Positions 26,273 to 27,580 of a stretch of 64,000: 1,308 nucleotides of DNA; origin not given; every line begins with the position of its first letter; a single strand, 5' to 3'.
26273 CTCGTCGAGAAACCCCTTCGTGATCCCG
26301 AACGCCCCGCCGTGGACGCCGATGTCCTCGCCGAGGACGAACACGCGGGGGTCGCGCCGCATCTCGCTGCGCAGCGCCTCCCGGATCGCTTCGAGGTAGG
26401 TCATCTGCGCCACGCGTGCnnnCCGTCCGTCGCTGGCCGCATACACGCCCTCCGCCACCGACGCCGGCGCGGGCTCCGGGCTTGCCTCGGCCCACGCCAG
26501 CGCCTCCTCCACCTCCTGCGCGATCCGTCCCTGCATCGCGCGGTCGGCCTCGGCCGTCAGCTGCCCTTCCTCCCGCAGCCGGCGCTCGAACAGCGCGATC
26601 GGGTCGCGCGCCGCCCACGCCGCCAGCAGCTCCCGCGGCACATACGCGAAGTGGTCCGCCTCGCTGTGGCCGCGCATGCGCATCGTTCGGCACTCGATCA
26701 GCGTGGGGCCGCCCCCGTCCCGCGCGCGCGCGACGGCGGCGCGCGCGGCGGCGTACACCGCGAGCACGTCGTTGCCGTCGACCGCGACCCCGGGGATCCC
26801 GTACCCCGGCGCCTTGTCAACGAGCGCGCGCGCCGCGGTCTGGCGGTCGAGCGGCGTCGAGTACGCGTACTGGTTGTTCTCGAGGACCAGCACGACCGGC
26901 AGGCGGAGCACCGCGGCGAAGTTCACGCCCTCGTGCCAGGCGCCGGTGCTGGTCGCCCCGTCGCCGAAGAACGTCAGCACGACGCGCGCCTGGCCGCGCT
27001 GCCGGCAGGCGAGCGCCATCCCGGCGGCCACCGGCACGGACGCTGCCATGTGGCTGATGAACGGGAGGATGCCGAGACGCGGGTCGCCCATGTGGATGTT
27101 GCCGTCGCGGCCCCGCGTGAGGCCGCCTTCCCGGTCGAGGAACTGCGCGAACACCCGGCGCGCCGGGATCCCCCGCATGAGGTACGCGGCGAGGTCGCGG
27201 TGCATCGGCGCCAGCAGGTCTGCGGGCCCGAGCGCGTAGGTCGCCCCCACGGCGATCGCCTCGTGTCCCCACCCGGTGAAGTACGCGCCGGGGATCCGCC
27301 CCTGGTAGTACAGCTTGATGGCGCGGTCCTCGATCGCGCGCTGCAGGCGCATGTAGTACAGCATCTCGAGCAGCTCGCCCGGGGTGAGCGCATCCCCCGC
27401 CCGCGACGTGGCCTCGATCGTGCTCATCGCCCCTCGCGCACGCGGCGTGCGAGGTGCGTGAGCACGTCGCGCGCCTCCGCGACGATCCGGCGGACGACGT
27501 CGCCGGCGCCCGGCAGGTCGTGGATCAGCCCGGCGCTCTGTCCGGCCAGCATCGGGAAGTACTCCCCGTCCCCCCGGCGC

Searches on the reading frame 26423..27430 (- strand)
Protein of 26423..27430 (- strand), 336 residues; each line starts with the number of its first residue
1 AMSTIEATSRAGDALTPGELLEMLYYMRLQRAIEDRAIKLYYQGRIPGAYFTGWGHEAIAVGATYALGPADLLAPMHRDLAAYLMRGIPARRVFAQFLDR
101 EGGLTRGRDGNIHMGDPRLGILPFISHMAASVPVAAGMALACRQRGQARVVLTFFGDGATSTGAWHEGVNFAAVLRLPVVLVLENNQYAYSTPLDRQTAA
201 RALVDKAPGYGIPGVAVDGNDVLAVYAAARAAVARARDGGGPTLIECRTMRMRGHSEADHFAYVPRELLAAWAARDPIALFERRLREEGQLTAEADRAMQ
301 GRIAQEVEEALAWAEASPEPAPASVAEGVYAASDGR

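Call 47: search_protein_families(library=pfam, proteins=[window:26423-27430:-], max_evalue=0.0001)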
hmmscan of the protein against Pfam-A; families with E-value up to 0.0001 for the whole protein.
window:26423-27430:- (336 aa): 3 families
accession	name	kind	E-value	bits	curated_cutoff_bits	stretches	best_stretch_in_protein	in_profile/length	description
PF00676.26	E1_dh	-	4.2e-79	266.1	22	1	27-322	3-299/300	Dehydrogenase E1 component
PF13292.11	DXP_synthase_N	-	2.5e-08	34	21.2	1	126-193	111-178/274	1-deoxy-D-xylulose-5-phosphate synthase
PF02775.26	TPP_enzyme_C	-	1.6e-05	25.2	21.9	1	124-247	26-151/151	Thiamine pyrophosphate enzyme, C-terminal TPP binding domain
